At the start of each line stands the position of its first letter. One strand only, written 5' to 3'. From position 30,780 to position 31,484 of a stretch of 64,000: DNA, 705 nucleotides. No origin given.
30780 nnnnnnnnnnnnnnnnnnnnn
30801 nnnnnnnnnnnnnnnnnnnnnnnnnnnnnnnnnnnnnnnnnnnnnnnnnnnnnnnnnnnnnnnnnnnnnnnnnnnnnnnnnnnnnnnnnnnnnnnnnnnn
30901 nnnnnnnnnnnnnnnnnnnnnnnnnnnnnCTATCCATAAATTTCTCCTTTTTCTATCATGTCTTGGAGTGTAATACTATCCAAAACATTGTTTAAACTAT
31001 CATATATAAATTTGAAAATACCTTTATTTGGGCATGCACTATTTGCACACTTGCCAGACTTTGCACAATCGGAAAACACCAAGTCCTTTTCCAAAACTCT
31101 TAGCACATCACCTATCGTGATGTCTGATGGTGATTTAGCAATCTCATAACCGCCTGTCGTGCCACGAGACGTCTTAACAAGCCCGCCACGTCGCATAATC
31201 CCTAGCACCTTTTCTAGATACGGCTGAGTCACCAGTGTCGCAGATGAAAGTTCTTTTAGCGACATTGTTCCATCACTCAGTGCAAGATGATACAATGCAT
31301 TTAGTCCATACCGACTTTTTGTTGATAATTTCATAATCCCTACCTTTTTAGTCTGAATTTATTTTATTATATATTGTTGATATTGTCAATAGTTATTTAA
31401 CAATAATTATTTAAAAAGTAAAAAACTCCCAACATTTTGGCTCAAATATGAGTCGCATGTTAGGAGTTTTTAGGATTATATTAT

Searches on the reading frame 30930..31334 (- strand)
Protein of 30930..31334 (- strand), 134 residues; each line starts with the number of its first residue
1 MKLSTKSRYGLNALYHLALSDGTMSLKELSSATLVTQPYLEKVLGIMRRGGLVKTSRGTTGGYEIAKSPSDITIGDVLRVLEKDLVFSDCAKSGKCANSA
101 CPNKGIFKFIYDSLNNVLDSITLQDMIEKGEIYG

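Call 45: search_protein_families(library=pfam, proteins=[window:30930-31334:-], max_evalue=0.0001)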
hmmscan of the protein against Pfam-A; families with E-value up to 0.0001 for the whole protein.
window:30930-31334:- (134 aa): 1 family
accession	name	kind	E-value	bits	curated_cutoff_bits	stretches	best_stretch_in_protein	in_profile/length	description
PF02082.26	Rrf2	-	3.3e-31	108.6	30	1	3-128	1-131/132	Iron-dependent Transcriptional regulator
